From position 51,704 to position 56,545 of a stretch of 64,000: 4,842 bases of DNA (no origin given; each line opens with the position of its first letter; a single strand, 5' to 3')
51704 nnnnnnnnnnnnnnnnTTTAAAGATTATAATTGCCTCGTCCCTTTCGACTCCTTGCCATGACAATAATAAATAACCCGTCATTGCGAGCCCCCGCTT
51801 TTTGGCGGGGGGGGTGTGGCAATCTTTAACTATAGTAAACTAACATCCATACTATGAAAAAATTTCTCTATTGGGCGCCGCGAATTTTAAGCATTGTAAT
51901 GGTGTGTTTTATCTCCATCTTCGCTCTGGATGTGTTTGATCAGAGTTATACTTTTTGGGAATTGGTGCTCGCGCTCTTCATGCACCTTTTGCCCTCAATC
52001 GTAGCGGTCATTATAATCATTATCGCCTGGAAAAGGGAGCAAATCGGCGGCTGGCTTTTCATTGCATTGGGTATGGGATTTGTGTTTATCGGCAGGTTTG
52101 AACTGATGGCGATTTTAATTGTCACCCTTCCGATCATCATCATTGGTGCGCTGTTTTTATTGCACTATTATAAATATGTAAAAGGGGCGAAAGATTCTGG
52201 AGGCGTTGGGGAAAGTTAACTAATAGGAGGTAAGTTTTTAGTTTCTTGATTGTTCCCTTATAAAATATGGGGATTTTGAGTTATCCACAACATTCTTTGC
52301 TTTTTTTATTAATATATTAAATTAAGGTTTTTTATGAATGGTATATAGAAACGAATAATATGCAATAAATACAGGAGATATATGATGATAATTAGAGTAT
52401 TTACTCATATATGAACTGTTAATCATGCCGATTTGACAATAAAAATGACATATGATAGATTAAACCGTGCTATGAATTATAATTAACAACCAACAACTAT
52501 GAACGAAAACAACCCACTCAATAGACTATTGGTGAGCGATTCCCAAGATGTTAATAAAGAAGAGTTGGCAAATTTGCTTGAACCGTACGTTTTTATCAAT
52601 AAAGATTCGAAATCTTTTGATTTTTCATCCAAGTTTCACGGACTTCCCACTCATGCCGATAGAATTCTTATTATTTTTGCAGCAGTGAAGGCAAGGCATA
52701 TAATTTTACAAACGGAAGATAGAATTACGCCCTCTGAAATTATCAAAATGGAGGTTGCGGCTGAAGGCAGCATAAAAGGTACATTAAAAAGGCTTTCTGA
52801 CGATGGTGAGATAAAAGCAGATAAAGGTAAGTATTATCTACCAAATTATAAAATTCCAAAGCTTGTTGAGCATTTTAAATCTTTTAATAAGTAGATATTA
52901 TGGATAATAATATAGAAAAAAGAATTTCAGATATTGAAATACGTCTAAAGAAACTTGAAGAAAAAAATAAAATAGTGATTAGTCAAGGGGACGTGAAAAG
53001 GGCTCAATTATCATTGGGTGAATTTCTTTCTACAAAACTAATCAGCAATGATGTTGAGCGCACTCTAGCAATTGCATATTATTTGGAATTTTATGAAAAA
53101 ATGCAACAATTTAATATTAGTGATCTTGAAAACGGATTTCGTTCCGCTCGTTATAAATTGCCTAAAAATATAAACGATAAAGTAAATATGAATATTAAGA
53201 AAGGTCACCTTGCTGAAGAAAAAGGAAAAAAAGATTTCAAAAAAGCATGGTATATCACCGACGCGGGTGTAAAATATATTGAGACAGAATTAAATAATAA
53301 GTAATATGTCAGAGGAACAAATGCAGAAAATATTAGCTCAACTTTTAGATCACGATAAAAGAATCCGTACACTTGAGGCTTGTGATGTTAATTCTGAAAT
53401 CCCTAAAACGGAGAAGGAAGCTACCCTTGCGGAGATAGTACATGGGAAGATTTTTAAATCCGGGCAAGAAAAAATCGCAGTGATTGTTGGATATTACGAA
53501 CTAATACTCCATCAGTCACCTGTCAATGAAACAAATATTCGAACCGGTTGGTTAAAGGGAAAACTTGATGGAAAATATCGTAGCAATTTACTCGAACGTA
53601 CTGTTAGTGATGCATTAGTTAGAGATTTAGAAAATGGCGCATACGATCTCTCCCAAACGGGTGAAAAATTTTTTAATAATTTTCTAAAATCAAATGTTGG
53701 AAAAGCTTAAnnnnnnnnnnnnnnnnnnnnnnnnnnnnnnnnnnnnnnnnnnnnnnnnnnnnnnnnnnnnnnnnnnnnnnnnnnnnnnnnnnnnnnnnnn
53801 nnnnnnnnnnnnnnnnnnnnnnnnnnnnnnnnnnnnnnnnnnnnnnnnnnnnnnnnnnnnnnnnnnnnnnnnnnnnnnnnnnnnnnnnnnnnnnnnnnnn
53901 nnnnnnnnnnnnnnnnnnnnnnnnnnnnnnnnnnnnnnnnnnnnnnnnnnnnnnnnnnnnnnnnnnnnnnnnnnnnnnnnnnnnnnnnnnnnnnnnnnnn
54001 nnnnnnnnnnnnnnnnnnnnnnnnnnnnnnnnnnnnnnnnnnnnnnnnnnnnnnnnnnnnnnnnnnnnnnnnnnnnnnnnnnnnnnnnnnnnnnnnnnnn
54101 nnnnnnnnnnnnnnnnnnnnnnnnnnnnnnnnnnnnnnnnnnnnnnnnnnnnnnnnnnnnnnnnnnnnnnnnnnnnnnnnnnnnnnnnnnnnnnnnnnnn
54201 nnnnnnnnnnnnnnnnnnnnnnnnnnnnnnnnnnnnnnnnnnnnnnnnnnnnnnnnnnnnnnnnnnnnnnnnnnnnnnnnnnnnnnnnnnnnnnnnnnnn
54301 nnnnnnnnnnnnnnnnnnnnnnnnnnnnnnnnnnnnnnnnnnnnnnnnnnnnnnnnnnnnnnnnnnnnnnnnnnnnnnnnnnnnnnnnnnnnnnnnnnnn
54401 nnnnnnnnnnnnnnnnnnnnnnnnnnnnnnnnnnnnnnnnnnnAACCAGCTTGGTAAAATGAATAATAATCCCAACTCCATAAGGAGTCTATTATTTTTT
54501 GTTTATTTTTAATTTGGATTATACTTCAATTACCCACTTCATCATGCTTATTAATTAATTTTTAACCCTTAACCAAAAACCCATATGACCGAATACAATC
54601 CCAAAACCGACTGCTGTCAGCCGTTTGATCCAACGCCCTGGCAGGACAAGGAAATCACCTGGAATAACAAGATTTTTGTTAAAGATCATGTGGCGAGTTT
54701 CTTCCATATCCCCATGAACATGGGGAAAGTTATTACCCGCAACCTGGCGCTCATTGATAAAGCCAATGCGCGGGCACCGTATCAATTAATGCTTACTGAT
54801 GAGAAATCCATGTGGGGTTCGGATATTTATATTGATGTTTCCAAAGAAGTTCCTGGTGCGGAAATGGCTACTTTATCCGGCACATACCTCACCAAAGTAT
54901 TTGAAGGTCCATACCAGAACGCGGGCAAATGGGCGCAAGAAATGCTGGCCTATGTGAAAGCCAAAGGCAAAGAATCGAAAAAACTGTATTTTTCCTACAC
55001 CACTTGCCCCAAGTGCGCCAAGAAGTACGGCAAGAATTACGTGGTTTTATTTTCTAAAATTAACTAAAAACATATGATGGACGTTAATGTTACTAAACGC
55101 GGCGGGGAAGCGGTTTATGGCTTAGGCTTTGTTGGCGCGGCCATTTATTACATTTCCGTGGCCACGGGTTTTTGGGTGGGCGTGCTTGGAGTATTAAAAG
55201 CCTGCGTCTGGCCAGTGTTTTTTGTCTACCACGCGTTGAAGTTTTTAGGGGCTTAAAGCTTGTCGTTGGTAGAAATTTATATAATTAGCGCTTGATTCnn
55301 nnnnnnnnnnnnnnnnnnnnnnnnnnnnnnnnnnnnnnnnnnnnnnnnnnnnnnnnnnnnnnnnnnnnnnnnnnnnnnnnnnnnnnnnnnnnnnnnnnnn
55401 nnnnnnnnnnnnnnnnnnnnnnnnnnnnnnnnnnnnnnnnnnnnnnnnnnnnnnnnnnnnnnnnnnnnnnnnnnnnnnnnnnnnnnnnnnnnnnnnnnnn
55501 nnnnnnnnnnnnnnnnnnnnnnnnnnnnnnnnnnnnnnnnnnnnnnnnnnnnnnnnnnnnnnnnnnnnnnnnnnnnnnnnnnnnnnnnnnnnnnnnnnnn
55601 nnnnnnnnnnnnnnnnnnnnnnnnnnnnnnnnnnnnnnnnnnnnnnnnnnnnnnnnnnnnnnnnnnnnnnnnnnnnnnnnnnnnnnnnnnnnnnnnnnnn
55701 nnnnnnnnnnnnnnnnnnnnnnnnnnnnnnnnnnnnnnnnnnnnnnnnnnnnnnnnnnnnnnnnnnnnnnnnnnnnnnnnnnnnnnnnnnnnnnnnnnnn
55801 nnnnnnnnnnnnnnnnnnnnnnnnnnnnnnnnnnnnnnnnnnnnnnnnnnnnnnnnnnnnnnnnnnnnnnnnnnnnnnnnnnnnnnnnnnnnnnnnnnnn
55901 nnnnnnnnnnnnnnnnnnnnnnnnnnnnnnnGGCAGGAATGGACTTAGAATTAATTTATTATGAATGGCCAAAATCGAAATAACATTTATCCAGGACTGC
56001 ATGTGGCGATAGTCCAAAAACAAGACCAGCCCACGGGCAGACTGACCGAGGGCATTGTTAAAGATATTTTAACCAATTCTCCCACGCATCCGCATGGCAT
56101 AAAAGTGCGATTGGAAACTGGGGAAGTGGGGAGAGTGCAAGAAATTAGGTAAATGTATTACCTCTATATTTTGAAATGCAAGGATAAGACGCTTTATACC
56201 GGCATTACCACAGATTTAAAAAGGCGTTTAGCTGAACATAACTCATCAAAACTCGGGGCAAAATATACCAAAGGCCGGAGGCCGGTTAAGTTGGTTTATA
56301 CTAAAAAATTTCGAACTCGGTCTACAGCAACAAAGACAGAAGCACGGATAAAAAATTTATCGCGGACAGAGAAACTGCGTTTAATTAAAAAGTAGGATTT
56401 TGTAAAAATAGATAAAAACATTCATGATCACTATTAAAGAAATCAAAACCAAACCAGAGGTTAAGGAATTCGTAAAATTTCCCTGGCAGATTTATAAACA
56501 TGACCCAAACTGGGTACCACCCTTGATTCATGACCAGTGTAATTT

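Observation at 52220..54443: AT-rich four-gene island: three tandem paralogous ~132-aa wHTH-like proteins plus a HEPN-like (Rx4H) protein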

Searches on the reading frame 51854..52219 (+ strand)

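Call 15: search_protein_families(library=pfam, proteins=[window:51854-52219:+], max_evalue=0.001)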
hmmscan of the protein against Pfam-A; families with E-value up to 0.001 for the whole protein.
window:51854-52219:+ (121 aa): 1 family
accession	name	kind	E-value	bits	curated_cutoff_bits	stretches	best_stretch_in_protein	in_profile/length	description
PF24709.1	DUF7670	-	6e-30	104.5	29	1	2-107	5-112/118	Domain of unknown function (DUF7670)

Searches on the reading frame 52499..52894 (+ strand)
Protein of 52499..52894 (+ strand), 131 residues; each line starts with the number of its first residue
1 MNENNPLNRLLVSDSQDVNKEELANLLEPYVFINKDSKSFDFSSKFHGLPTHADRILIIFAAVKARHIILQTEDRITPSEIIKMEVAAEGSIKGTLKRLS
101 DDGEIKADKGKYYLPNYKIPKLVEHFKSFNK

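Call 4: search_protein_families(library=pfam, proteins=[window:52499-52894:+], max_evalue=1)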
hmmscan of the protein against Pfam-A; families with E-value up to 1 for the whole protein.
window:52499-52894:+ (131 aa): 0 families

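Call 5: search_protein_families(library=padloc, proteins=[window:52499-52894:+], max_evalue=1)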
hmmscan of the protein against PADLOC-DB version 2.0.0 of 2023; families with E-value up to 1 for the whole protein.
window:52499-52894:+ (131 aa): 2 families
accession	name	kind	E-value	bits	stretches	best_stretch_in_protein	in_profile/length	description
PDLC02236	AbiEi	-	0.0035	15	1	76-119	16-59/207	AbiEi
PDLC02226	AbiEi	-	0.011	13.7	1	76-118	20-60/202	AbiEi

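Call 10: search_protein_families(library=ncbifam, proteins=[window:52499-52894:+], max_evalue=1)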
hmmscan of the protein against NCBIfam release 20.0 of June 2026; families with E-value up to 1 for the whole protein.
window:52499-52894:+ (131 aa): 0 families

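Call 11: search_protein_families(library=phrogs, proteins=[window:52499-52894:+], max_evalue=1)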
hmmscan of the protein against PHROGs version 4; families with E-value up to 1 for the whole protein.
window:52499-52894:+ (131 aa): 1 family
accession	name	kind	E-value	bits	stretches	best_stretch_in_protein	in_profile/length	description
phrog_16498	-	unknown function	0.17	13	1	91-128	51-88/140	-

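Call 48: find_homologous_proteins(query=window:52499-52894:+, max_evalue=0.001)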
Query window:52499-52894:+ (131 aa): 13 proteins with E <= 0.001 among 31 candidates.
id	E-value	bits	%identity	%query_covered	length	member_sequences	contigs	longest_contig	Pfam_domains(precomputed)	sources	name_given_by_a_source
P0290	2.7e-79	281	100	100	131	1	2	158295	-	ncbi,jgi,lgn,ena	ncbi:MAG: hypothetical protein WCT08_04220 [Patescibacteria group bacterium]|jgi:hypothetical protei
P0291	5.6e-43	164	62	99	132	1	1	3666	-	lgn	-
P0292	8.1e-41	157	63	96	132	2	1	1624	-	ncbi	-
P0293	4.8e-40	154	58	99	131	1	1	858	-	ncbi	-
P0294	1.4e-39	153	58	97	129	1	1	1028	-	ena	-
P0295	1.8e-39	152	61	97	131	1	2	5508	-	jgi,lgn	jgi:hypothetical protein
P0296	8.3e-39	150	57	97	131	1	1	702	-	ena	-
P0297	1.6e-38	149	57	97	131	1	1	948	-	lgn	-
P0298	5.3e-38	148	57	95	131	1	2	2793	-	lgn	-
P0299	3.7e-36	142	54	98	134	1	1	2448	-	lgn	-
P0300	3.8e-36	142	56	96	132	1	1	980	-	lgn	-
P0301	1.8e-35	139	53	99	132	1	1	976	-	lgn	-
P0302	8.7e-27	111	47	94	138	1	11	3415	-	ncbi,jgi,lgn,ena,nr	ncbi:TPA: hypothetical protein DCQ22_04795 [Candidatus Nomurabacteria bacterium]|nr:hypothetical pro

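Call 51: search_solved_structures(query=A5, max_evalue=5, show_alignments=2)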
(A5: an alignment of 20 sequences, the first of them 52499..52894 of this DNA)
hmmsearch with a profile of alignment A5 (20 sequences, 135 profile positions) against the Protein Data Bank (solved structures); distinct sequences matched with E-value up to 5: 1.
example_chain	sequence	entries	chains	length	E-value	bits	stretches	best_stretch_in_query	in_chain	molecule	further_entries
2lvs_A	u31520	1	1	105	0.39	13.8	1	70-115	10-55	Putative uncharacterized protein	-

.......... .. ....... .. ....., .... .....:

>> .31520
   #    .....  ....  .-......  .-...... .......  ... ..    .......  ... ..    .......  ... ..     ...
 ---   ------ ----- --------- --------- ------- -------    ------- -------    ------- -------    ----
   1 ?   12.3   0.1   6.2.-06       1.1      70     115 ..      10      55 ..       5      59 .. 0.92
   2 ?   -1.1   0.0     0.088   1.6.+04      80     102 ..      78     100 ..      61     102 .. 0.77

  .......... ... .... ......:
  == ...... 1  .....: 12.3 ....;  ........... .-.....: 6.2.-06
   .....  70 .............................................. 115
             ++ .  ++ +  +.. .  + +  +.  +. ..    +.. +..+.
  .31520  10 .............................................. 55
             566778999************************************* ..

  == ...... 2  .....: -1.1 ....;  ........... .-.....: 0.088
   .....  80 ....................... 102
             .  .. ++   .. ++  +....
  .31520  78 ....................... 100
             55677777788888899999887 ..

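Call 88: search_protein_families(library=pfam, alignment_id=A5, max_evalue=0.05)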
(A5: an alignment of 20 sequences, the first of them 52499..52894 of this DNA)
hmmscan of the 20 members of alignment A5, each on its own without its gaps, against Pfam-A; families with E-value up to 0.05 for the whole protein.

A. member 1, window:52499-52894:+ (131 aa): 0 families

B. families by the number of members that match (of 20 scanned): 5 families
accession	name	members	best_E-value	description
PF04844.18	Ovate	5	0.0045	Transcriptional repressor, ovate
PF00046.35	Homeodomain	1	0.0021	Homeodomain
PF05732.17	RepL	1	0.0081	Firmicute plasmid replication protein (RepL)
PF01978.25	TrmB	1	0.014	Sugar-specific transcriptional regulator TrmB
PF03819.22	MazG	1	0.046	MazG nucleotide pyrophosphohydrolase domain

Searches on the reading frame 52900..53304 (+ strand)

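Call 4: search_protein_families(library=pfam, proteins=[window:52900-53304:+], max_evalue=1)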
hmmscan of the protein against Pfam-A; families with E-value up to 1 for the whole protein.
window:52900-53304:+ (134 aa): 1 family
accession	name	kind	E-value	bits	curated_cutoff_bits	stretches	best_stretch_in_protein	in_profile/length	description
PF08946.15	Osmo_CC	-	0.079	13.7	24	1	3-29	15-41/46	Osmosensory transporter coiled coil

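Call 5: search_protein_families(library=padloc, proteins=[window:52900-53304:+], max_evalue=1)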
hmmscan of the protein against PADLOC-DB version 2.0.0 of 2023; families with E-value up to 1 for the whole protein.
window:52900-53304:+ (134 aa): 0 families

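Call 10: search_protein_families(library=ncbifam, proteins=[window:52900-53304:+], max_evalue=1)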
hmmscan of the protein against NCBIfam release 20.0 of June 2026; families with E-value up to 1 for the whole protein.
window:52900-53304:+ (134 aa): 0 families

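Call 11: search_protein_families(library=phrogs, proteins=[window:52900-53304:+], max_evalue=1)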
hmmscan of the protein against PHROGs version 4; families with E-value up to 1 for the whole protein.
window:52900-53304:+ (134 aa): 2 families
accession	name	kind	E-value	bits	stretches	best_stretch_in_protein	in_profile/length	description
phrog_1334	-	unknown function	0.086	13.5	1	95-129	30-64/69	-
phrog_27382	-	unknown function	0.11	13.2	1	5-20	35-50/51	-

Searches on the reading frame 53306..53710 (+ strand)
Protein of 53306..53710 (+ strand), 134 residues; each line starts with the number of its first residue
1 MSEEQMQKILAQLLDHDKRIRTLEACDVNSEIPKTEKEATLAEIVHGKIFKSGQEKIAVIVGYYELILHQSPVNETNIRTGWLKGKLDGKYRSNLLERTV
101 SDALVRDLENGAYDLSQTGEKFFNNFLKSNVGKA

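Call 4: search_protein_families(library=pfam, proteins=[window:53306-53710:+], max_evalue=1)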
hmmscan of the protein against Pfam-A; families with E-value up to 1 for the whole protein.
window:53306-53710:+ (134 aa): 1 family
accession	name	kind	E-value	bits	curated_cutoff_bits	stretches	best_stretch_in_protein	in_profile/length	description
PF22440.1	SirC_C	-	0.027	14.9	27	0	29-56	17-44/47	SirC C-terminal domain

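Call 5: search_protein_families(library=padloc, proteins=[window:53306-53710:+], max_evalue=1)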
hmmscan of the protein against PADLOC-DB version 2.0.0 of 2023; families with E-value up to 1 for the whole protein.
window:53306-53710:+ (134 aa): 0 families

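Call 10: search_protein_families(library=ncbifam, proteins=[window:53306-53710:+], max_evalue=1)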
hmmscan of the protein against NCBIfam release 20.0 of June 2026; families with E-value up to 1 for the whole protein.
window:53306-53710:+ (134 aa): 1 family
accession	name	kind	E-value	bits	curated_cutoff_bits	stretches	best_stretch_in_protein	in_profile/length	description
NF033926.0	msp_porin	subfamily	0.064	12.2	200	1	54-116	451-517/522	major outer sheath protein Msp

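Call 11: search_protein_families(library=phrogs, proteins=[window:53306-53710:+], max_evalue=1)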
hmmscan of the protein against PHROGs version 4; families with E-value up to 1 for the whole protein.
window:53306-53710:+ (134 aa): 0 families

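Call 43: find_homologous_proteins(query=window:53306-53710:+, max_evalue=0.001)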
Query window:53306-53710:+ (134 aa): 25 proteins with E <= 0.001 among 36 candidates.
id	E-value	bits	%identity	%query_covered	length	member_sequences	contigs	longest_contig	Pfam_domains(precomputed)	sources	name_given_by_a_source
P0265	5.1e-78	277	100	96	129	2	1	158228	-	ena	-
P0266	2.3e-47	178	64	98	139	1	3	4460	-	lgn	-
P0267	1.0e-41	160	63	93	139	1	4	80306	-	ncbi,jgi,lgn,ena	-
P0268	1.5e-41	159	61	96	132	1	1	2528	-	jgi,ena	-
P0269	4.6e-38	148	56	98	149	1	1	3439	-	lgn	-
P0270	1.8e-36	143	56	96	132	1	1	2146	-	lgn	-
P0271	3.1e-36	142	55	98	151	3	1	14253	-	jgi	-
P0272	5.9e-36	141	58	96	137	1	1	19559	-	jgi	jgi:hypothetical protein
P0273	1.7e-35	140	54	99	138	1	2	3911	-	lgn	-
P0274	1.0e-34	137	51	96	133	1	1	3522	-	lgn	-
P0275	2.1e-33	133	50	97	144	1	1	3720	-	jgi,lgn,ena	-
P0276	2.6e-33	133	51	99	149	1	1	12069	-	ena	-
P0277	8.9e-33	131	50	95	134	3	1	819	-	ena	-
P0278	7.0e-32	128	51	99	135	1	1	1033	-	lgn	-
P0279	1.6e-31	127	47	99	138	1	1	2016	-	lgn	-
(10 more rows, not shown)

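Call 50: search_solved_structures(query=A4, max_evalue=5, show_alignments=2)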
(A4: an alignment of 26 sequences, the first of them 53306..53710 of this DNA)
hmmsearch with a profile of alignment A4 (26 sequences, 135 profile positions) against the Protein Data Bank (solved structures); distinct sequences matched with E-value up to 5: 5.
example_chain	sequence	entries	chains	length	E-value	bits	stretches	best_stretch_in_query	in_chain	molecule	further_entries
3cve_A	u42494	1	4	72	0.15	15.1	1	4-53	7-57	Homer protein homolog 1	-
6tj1_A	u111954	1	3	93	0.55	13.3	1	1-44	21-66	De novo designed WSHC6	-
6tms_G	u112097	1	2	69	0.64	13.1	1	3-44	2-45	a novel designed pore protein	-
4c7n_B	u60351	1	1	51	0.65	13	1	3-40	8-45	SYNTHETIC ALPHA-HELIX, IM10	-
6tms_A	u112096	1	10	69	0.78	12.8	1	3-44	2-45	a novel designed pore protein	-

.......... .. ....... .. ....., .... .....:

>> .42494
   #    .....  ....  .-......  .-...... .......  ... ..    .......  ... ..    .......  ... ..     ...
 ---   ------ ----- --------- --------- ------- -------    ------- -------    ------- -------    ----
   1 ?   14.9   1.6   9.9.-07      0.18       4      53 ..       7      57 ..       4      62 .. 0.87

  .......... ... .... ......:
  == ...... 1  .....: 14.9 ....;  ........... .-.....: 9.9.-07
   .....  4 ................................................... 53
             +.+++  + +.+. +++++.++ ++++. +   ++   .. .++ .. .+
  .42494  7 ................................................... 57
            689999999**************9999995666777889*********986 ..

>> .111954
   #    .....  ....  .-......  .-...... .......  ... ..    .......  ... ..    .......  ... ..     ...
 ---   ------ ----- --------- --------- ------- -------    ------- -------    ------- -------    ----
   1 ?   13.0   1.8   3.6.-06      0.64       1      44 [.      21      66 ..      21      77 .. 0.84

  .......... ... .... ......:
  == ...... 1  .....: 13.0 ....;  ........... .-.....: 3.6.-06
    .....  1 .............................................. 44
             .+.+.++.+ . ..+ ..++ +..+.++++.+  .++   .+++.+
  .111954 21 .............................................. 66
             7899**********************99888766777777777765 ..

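Call 55: predict_structure(alignment_id=A4)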
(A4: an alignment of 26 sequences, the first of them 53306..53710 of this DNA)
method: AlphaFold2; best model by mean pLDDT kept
length: 134 residues; sequences in the alignment: 26
mean_pLDDT: 87.7   pTM: 0.67
mean pLDDT of the five models: 87.7, 86.4, 86.2, 85.9, 85.5
residues with pLDDT >= 90: 90; 70-90: 28; 50-70: 13; < 50: 3
segments of 3 or more residues with pLDDT < 50: 132-134
pLDDT, mean of each block of 10 residues (from residue 1): 85 92 68 71 92 96 95 94 94 94 93 94 90 44
secondary structure, 60 per line:
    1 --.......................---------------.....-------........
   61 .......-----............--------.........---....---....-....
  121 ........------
elements in order: H3-25 H41-45 H53-67 H75-84 H93-101 E105-108 E112-115 H117-128

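Call 89: search_protein_families(library=pfam, alignment_id=A4, max_evalue=0.05)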
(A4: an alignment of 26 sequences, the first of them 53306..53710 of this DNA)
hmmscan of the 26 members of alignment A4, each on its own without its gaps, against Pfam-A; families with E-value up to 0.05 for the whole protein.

A. member 1, window:53306-53710:+ (134 aa): 1 family
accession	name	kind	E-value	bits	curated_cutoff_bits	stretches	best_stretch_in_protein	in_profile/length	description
PF22440.1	SirC_C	-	0.027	14.9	27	0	29-56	17-44/47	SirC C-terminal domain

B. families by the number of members that match (of 26 scanned): 7 families
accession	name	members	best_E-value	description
PF10779.14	XhlA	4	0.0011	Haemolysin XhlA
PF23430.1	DUF7117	1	0.0086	Family of unknown function (DUF7117)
PF21941.2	SMEK_N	1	0.016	SMEK domain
PF20811.2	PARG_cat_N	1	0.022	Poly (ADP-ribose) glycohydrolase (PARG), helical domain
PF10613.14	Lig_chan-Glu_bd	1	0.026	Ligated ion channel L-glutamate- and glycine-binding site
PF22440.1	SirC_C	1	0.027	SirC C-terminal domain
PF14389.11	Lzipper-MIP1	1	0.042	Leucine-zipper of ternary complex factor MIP1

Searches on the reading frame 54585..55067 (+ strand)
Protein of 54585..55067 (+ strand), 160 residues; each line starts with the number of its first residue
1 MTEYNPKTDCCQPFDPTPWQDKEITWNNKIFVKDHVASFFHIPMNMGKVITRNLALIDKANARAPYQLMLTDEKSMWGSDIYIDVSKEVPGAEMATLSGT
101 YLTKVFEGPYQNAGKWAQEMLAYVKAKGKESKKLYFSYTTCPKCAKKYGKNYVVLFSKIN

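Call 15: search_protein_families(library=pfam, proteins=[window:54585-55067:+], max_evalue=0.001)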
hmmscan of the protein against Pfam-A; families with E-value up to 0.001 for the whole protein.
window:54585-55067:+ (160 aa): 1 family
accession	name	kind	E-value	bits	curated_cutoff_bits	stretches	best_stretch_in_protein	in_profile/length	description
PF20603.3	Bact_hydrolase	-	3.7e-63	212.7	27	1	5-159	5-160/160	Bacterial hydrolase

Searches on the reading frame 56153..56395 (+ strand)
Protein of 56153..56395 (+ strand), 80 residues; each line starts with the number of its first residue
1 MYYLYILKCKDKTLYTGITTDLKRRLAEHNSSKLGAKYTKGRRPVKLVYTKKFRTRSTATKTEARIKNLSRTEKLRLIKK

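Call 15: search_protein_families(library=pfam, proteins=[window:56153-56395:+], max_evalue=0.001)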
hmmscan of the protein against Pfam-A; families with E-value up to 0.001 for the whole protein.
window:56153-56395:+ (80 aa): 2 families
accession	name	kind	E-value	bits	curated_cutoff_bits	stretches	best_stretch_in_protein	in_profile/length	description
PF01541.30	GIY-YIG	-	4.2e-19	69.1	22.6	1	1-74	1-76/78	GIY-YIG catalytic domain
PF10544.15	T5orf172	-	0.00011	23.1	20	1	3-76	2-73/101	T5orf172 domain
